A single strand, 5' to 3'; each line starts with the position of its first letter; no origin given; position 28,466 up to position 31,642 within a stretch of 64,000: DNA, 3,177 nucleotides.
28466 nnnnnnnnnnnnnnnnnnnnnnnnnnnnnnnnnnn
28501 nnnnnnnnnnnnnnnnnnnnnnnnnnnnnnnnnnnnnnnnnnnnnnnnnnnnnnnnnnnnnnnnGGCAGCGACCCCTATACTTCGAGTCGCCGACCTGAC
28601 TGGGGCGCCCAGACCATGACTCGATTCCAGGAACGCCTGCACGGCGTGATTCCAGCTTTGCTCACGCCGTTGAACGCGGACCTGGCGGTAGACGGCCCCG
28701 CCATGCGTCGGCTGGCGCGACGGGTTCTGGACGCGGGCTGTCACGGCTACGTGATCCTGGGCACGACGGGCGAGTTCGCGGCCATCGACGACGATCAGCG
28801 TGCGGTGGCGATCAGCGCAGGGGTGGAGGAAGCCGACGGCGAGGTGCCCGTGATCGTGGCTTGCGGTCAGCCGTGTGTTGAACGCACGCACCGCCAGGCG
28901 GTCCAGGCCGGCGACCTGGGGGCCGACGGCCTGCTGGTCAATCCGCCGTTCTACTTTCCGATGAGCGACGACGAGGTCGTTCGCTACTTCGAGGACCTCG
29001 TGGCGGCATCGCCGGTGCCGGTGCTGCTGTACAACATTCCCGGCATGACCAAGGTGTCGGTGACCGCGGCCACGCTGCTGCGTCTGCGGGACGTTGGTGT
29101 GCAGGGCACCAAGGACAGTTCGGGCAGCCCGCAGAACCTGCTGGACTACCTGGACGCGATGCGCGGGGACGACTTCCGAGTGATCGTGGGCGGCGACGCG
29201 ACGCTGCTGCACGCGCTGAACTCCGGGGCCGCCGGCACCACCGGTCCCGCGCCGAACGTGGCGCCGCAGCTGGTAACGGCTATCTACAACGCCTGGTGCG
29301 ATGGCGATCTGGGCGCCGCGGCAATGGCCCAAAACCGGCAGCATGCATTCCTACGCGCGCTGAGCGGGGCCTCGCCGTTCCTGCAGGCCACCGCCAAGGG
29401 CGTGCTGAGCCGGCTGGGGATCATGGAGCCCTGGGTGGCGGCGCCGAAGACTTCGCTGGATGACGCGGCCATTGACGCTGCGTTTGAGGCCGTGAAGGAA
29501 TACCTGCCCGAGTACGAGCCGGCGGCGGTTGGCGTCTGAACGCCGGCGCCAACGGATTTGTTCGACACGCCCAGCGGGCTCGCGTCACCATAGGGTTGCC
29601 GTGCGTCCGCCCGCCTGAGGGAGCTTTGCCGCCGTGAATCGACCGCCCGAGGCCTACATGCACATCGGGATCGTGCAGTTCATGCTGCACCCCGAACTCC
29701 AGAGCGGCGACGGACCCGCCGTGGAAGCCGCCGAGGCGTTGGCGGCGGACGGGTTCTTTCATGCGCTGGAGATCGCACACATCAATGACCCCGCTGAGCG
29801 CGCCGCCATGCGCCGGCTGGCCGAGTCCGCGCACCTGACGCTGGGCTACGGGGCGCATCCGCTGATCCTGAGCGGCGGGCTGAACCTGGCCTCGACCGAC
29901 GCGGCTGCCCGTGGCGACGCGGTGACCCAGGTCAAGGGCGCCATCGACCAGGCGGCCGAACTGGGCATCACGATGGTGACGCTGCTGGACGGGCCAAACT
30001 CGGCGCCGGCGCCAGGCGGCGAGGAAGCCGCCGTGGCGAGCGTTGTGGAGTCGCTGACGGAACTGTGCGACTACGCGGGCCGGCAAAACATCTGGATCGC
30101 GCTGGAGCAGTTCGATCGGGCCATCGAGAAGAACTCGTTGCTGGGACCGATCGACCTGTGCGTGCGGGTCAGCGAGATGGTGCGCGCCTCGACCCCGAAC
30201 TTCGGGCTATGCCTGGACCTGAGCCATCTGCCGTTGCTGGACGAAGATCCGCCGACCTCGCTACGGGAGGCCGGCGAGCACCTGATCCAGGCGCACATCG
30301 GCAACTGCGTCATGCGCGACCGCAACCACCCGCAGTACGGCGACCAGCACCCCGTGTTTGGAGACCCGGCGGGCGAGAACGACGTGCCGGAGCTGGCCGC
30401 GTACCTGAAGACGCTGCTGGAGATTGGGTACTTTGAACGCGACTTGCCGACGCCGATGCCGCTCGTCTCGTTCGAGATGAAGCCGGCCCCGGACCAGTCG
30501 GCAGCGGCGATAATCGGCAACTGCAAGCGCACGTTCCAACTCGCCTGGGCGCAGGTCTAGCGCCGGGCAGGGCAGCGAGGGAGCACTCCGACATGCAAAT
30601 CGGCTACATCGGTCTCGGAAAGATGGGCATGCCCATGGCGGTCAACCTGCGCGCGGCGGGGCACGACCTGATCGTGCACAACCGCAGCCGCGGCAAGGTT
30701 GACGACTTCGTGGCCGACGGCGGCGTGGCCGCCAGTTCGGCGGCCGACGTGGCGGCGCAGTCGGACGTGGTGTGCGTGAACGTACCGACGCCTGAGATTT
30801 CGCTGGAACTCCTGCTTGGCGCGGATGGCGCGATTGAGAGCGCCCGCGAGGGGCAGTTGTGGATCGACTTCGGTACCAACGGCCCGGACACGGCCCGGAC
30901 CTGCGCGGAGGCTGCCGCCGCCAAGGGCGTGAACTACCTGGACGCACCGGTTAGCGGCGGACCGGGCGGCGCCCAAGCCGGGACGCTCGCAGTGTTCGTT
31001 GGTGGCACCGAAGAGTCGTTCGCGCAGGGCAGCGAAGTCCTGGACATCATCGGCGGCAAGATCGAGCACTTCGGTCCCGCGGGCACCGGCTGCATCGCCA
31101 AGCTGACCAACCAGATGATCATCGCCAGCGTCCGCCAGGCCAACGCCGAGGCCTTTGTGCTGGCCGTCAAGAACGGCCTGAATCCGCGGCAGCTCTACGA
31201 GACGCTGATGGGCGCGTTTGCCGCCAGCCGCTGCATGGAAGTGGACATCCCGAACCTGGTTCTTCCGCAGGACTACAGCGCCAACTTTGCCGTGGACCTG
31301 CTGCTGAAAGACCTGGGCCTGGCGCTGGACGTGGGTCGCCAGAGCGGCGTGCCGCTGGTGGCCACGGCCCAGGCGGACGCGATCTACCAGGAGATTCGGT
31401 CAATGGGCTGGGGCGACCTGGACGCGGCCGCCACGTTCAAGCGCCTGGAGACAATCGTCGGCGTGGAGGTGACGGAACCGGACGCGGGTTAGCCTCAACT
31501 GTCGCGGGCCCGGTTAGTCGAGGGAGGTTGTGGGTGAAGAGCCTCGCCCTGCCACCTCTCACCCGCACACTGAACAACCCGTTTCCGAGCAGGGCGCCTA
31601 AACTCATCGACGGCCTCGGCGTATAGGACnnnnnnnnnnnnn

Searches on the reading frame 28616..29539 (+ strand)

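Call 71: search_protein_families(library=pfam, proteins=[window:28616-29539:+], max_evalue=0.001)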
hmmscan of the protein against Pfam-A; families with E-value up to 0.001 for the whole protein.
window:28616-29539:+ (307 aa): 1 family
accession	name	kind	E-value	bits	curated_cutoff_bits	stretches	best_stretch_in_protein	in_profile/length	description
PF00701.28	DHDPS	-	2.3e-43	148.5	22.1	1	8-286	2-279/289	Dihydrodipicolinate synthetase family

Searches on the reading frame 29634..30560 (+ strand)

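Call 71: search_protein_families(library=pfam, proteins=[window:29634-30560:+], max_evalue=0.001)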
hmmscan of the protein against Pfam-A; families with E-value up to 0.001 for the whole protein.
window:29634-30560:+ (308 aa): 1 family
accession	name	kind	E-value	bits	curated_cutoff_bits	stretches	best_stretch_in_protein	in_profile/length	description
PF01261.30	AP_endonuc_2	-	1.6e-22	80.9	31.1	1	33-274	4-222/249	Xylose isomerase-like TIM barrel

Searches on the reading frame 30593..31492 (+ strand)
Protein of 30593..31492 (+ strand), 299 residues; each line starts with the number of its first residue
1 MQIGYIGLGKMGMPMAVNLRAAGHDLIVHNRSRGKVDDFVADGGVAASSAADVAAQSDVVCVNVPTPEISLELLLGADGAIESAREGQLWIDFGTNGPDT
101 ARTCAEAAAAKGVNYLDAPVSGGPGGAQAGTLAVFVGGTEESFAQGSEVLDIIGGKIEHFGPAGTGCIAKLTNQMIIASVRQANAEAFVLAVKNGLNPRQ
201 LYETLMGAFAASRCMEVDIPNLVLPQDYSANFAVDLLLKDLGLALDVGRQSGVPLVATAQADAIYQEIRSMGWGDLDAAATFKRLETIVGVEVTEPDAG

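Call 71: search_protein_families(library=pfam, proteins=[window:30593-31492:+], max_evalue=0.001)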
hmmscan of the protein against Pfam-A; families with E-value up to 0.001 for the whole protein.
window:30593-31492:+ (299 aa): 5 families
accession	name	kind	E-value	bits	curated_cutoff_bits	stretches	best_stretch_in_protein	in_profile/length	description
PF03446.21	NAD_binding_2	-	1e-45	156.1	21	1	2-160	1-159/161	NAD binding domain of 6-phosphogluconate dehydrogenase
PF14833.11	NAD_binding_11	-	1.1e-29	103.6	30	1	164-283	1-120/122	NAD-binding of NADP-dependent 3-hydroxyisobutyrate dehydrogenase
PF03807.23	F420_oxidored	-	9.7e-08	33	21.6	1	2-69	1-72/94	NADP oxidoreductase coenzyme F420-dependent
PF02826.25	2-Hacid_dh_C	-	2.4e-06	27.5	25.1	1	2-66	38-101/178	D-isomer specific 2-hydroxyacid dehydrogenase, NAD binding domain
PF07991.19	KARI_N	-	3.3e-05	23.9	20.6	1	2-65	6-69/165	Acetohydroxy acid isomeroreductase, NADPH-binding domain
